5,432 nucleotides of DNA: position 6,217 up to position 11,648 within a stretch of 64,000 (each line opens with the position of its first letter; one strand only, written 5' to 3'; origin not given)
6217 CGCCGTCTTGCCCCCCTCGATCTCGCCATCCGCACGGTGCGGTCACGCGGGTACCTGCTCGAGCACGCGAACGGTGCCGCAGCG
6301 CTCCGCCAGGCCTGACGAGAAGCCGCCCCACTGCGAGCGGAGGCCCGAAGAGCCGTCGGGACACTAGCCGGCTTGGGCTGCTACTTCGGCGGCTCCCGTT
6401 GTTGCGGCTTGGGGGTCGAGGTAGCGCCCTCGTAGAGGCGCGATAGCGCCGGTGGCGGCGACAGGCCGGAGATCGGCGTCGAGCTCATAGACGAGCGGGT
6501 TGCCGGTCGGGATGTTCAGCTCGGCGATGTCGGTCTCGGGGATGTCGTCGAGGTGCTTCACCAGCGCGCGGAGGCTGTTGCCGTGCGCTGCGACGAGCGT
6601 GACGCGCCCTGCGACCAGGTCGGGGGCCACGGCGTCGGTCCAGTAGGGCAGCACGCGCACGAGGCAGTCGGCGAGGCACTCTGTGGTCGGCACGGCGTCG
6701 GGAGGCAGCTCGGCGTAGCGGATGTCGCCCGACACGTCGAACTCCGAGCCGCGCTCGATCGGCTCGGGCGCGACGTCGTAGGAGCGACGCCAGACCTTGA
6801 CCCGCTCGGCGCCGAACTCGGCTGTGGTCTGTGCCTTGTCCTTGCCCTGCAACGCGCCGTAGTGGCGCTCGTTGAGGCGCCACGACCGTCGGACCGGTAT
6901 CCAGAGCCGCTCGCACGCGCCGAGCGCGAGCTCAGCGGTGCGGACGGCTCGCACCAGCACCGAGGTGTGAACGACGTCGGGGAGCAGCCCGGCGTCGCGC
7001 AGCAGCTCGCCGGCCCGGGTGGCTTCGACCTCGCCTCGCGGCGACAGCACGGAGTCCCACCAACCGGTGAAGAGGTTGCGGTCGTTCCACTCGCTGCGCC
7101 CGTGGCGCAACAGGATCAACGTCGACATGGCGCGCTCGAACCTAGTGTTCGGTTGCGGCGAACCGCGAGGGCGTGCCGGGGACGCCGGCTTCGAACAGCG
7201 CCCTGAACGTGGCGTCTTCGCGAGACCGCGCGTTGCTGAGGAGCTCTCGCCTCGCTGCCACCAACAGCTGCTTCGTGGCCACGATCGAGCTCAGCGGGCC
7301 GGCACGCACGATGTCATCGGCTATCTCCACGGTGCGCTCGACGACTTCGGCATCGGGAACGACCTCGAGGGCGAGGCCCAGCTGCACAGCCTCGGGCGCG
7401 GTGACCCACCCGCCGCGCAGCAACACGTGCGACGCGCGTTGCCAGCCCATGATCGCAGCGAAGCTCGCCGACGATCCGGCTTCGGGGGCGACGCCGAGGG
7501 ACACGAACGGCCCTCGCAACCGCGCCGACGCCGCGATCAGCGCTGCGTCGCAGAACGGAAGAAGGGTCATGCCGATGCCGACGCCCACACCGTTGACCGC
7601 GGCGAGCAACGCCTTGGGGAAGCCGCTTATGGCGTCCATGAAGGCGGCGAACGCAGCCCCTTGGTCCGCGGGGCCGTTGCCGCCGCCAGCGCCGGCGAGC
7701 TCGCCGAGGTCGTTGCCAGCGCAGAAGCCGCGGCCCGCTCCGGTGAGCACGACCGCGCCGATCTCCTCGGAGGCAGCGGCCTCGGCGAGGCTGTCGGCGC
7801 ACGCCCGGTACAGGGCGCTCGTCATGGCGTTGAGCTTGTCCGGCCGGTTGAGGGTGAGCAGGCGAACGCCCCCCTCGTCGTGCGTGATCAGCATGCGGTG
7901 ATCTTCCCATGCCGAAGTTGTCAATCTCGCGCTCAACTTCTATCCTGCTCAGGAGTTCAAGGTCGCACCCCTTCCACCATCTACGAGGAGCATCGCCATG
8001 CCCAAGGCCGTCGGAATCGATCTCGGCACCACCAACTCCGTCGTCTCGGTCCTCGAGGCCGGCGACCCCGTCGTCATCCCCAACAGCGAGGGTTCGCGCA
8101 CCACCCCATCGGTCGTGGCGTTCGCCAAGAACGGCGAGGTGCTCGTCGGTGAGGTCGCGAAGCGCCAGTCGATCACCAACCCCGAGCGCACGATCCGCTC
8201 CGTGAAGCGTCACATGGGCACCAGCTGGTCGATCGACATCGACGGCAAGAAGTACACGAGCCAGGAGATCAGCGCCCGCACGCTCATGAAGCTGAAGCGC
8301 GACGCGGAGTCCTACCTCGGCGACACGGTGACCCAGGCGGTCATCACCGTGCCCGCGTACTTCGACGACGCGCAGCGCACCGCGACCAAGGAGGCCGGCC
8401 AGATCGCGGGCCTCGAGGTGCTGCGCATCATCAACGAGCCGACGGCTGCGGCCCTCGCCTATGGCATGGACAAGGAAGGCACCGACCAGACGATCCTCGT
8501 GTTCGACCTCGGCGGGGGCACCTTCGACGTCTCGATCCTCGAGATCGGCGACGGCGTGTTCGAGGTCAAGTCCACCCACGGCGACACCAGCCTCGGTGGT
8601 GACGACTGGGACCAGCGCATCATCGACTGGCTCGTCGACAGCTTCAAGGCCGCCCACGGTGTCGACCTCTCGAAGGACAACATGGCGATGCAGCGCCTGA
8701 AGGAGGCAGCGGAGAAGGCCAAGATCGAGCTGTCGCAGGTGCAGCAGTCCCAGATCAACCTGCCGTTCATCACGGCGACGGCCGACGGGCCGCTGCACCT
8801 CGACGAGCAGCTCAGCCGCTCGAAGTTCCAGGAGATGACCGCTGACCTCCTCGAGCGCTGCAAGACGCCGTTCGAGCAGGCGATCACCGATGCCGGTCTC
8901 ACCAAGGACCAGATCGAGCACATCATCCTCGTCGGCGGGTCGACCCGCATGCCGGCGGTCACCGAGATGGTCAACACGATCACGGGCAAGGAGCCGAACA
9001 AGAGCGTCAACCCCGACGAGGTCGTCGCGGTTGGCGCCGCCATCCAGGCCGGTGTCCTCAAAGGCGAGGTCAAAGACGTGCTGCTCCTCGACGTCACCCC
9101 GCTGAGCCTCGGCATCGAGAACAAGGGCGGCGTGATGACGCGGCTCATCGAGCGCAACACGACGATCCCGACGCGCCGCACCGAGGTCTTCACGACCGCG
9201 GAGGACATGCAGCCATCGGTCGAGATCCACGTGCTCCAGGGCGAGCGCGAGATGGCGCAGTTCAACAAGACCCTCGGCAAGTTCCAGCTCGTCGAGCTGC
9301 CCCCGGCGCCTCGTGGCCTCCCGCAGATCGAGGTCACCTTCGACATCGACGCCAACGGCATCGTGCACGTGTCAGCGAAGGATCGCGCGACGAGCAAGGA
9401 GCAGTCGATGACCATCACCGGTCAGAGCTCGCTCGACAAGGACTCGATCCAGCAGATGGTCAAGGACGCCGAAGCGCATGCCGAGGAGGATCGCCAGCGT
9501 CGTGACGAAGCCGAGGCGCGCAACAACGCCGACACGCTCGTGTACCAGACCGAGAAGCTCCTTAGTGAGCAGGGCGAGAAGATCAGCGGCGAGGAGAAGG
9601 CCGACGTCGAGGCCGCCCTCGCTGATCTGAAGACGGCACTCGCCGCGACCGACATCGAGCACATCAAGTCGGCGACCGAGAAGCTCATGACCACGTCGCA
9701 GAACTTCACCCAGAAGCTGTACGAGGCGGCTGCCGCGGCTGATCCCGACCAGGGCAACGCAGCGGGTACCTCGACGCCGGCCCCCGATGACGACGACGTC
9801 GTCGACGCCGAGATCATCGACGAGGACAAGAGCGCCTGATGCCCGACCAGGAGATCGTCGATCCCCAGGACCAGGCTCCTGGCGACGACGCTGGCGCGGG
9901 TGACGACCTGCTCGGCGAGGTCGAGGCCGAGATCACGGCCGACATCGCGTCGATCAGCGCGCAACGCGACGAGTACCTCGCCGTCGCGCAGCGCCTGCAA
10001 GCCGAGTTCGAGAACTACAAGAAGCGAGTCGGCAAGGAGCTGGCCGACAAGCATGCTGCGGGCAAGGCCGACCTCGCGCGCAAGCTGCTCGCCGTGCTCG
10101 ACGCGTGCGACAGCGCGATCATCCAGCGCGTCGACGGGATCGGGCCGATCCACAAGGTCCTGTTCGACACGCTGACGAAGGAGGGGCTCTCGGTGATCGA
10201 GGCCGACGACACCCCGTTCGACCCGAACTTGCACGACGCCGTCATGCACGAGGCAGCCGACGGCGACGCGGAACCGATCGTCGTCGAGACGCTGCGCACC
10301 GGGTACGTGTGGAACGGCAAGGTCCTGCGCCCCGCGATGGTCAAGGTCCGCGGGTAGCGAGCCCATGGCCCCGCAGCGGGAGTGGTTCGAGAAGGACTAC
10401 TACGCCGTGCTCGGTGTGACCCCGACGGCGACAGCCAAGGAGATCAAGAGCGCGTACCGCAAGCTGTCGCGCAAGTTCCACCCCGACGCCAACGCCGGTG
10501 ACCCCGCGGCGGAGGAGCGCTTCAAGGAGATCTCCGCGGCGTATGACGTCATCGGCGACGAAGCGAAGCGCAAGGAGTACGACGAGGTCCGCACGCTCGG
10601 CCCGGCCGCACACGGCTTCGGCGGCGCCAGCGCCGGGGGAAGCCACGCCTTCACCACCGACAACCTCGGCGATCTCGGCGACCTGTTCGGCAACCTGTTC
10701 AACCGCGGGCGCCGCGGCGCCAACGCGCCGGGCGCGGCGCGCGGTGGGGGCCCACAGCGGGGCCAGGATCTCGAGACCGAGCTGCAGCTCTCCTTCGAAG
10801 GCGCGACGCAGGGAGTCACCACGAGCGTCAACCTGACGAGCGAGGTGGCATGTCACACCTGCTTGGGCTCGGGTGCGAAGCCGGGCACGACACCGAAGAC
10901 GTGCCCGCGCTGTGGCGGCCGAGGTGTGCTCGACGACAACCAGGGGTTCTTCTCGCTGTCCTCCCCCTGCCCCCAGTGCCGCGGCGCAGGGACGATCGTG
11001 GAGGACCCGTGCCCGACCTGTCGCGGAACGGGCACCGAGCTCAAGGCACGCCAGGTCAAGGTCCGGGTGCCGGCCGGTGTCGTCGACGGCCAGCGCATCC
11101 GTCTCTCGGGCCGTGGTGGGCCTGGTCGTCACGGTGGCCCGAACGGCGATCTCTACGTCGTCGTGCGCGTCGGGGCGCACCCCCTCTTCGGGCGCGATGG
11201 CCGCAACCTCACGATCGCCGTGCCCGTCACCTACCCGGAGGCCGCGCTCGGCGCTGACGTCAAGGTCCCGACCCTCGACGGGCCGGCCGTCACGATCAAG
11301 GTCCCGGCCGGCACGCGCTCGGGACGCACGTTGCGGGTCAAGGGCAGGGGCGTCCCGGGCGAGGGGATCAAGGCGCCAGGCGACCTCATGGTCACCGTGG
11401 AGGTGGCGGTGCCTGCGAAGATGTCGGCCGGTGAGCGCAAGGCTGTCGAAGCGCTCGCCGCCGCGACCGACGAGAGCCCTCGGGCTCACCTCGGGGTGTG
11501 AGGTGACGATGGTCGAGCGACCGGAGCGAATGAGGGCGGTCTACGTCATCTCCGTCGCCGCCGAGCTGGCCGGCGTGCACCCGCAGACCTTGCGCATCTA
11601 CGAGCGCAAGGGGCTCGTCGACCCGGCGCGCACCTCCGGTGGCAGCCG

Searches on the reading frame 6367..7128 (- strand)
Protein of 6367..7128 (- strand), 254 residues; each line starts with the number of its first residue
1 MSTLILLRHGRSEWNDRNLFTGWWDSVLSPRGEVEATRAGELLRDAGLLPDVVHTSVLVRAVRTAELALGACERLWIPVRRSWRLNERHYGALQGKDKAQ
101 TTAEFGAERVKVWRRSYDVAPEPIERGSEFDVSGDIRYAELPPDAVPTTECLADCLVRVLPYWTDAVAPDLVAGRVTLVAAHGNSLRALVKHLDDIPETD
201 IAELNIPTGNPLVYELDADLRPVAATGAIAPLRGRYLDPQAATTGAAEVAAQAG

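Call 16: search_protein_families(library=pfam, proteins=[window:6367-7128:-])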
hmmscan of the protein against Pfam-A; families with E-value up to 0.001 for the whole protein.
window:6367-7128:- (254 aa): 1 family
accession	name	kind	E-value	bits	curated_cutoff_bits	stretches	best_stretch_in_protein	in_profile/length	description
PF00300.27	His_Phos_1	-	1.7e-29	103.3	21.7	1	4-130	1-122/194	Histidine phosphatase superfamily (branch 1)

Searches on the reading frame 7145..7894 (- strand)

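Call 16: search_protein_families(library=pfam, proteins=[window:7145-7894:-])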
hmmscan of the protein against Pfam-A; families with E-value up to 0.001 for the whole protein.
window:7145-7894:- (250 aa): 2 families
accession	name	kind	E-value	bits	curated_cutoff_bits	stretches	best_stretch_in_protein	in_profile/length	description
PF00378.25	ECH_1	-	1.8e-40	139.3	27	1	7-234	3-228/251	Enoyl-CoA hydratase/isomerase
PF16113.10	ECH_2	-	4.2e-23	82.8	27.2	1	10-186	1-179/335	Enoyl-CoA hydratase/isomerase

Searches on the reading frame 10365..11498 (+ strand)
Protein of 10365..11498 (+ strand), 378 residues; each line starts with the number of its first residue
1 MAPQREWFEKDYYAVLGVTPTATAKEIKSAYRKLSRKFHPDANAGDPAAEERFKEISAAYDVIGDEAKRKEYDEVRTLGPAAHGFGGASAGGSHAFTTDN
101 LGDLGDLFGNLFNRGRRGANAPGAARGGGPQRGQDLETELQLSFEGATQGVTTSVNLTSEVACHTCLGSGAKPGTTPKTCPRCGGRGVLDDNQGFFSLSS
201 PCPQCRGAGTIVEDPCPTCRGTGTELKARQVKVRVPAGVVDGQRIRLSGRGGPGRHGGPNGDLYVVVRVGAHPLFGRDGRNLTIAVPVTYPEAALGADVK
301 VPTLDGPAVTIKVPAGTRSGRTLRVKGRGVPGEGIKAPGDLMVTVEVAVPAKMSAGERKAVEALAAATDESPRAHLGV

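Call 16: search_protein_families(library=pfam, proteins=[window:10365-11498:+])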
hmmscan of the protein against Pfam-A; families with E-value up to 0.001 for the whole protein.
window:10365-11498:+ (378 aa): 4 families
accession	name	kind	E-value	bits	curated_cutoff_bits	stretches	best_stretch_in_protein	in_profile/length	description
PF01556.23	DnaJ_C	-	4.4e-44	150.6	26.6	1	136-350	1-152/152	DnaJ C terminal domain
PF00226.36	DnaJ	-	4.4e-26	91.2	27.8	1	11-73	1-63/63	DnaJ domain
PF00684.25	DnaJ_CXXCXGXG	-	4.2e-16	59.4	32.7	1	163-223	1-65/65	DnaJ central domain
PF15777.11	Anti-TRAP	-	2.2e-07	31.2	32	1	160-194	10-47/59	Tryptophan RNA-binding attenuator protein inhibitory protein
